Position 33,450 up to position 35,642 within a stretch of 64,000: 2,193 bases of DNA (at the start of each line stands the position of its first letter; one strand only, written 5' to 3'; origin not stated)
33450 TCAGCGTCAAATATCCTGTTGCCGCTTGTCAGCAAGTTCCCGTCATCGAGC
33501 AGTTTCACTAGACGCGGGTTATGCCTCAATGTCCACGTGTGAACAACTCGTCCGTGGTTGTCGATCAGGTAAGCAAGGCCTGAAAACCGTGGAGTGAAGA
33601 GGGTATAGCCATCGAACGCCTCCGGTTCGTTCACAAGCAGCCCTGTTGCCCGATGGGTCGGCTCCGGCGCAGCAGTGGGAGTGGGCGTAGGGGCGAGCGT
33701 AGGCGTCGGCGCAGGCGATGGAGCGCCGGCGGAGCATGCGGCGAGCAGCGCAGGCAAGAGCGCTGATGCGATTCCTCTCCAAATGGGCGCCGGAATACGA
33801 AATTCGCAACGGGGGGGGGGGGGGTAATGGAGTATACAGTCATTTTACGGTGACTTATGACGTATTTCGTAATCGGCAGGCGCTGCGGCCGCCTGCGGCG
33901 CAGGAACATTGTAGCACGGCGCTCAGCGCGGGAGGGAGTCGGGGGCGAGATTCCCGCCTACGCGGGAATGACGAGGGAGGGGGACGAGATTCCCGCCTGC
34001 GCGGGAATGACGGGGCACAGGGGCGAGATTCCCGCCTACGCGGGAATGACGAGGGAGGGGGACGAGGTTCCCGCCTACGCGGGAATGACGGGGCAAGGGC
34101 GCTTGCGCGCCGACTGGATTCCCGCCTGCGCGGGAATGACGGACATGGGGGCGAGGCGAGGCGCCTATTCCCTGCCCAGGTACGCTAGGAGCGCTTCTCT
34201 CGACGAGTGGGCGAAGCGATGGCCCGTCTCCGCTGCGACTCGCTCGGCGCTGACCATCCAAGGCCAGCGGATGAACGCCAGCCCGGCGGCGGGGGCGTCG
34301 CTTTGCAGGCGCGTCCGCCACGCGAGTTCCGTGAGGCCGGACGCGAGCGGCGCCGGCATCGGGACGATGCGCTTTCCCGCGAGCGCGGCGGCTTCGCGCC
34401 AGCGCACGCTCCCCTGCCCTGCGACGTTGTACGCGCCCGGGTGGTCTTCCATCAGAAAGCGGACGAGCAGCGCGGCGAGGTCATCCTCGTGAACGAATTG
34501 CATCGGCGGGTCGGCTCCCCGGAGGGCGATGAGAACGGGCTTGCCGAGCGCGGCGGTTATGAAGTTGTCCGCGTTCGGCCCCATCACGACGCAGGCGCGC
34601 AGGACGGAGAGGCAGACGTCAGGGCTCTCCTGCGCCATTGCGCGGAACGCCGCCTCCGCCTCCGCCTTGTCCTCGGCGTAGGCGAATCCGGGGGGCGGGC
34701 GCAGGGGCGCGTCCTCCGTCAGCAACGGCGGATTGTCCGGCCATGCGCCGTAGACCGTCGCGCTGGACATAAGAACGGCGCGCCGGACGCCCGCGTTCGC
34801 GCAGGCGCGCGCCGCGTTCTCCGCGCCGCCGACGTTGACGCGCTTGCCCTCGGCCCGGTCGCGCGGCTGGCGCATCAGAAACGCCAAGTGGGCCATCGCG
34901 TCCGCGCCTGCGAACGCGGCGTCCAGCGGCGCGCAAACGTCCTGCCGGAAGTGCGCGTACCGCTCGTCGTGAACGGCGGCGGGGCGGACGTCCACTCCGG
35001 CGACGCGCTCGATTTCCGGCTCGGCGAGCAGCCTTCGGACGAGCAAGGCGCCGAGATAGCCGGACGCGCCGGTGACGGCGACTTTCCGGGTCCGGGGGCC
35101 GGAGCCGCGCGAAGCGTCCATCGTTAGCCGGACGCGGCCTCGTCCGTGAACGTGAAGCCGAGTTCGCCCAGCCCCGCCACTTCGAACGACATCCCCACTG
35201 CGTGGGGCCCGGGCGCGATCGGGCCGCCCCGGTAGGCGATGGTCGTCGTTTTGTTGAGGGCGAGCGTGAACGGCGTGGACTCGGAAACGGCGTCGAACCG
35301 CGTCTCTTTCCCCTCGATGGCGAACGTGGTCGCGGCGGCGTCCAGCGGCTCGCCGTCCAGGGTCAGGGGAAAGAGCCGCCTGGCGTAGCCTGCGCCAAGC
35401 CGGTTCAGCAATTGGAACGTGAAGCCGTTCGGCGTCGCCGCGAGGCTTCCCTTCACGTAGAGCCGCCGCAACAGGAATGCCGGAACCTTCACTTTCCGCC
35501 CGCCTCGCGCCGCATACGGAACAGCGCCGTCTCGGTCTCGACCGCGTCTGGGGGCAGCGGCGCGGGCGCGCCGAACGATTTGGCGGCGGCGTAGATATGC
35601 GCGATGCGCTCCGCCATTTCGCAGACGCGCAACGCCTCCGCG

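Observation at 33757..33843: G14/C14 homopolymer puts an upstream ATG one nucleotide out of frame with the arylsulfotransferase ORF: possible slipped-strand switch or homopolymer error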

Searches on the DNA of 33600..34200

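Call 47: search_rna_families(source=window, start=33600, end=34200, threshold=evalue, max_evalue=1)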
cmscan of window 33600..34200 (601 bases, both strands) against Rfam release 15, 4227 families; matches with E-value up to 1: 3.
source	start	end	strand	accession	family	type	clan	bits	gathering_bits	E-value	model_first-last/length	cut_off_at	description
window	33964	34038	-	RF02748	FtrB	Gene; sRNA;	-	23.7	66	0.16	1-115/115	no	Francisella sRNA B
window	33985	34008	+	RF01356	CRISPR-DR28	Gene; CRISPR;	-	20.5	35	0.5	1-24/24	no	CRISPR RNA direct repeat element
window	33947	34054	-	RF02342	ar7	Gene; sRNA;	-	20.3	60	0.083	1-145/145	no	Alphaproteobacterial sRNA ar7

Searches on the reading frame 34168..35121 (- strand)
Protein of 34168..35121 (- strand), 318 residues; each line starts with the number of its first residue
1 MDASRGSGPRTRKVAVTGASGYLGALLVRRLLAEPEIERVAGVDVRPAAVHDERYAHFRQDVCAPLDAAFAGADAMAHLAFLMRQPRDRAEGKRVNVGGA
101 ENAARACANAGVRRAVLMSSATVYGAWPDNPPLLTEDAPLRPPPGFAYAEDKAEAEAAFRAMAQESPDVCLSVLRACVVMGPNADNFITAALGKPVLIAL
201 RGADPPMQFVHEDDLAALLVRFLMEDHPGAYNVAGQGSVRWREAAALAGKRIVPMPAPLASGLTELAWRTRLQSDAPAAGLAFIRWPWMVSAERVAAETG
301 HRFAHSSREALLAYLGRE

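Call 60: find_encoding_contigs(protein=window:34168-35121:-, flank=2500, max_places=10)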
Protein window:34168-35121:- (318 aa): 1 contig read that carries it; 1 place shown.
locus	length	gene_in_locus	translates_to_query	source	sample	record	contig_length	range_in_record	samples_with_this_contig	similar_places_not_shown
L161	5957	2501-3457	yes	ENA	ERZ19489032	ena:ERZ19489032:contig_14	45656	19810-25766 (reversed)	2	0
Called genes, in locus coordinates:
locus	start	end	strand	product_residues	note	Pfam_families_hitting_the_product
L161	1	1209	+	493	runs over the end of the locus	PF00370:FGGY_N, PF02782:FGGY_C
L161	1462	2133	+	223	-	PF00596:Aldolase_II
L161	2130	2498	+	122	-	PF25653:HMG-CoA_red_N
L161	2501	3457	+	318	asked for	PF01073:3Beta_HSD, PF01370:Epimerase, PF04321:RmlD_sub_bind (weak), PF07993:NAD_binding_4 (faint), PF13460:NAD_binding_10, PF16363:GDP_Man_Dehyd (faint)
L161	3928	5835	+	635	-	PF05935:Arylsulfotrans, PF14269:Arylsulfotran_2 (faint)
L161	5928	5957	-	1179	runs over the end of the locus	PF13482:RNase_H_2, PF13086:AAA_11 (weak), PF13604:AAA_30, PF13245:AAA_19 (weak), PF13087:AAA_12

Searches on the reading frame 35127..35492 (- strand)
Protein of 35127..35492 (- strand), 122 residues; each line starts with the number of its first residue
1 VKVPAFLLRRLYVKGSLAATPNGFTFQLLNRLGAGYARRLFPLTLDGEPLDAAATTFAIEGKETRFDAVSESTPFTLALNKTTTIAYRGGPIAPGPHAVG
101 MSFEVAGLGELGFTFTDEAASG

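Call 52: find_encoding_contigs(protein=window:35127-35492:-, flank=3000, max_places=10)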
Protein window:35127-35492:- (122 aa): 1 contig read that carries it; 1 place shown.
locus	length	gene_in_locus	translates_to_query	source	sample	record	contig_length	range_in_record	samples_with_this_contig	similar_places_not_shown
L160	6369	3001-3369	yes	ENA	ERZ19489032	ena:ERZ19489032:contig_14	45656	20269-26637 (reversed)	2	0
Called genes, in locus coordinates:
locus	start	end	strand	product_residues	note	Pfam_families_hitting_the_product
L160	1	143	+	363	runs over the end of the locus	PF00296:Bac_luciferase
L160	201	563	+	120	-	PF01641:SelR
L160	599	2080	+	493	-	PF00370:FGGY_N, PF02782:FGGY_C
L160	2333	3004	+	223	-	PF00596:Aldolase_II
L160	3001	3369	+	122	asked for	PF25653:HMG-CoA_red_N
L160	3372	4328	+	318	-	PF01073:3Beta_HSD, PF01370:Epimerase, PF04321:RmlD_sub_bind (weak), PF07993:NAD_binding_4 (faint), PF13460:NAD_binding_10, PF16363:GDP_Man_Dehyd (faint)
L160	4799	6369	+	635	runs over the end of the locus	PF05935:Arylsulfotrans, PF14269:Arylsulfotran_2 (faint)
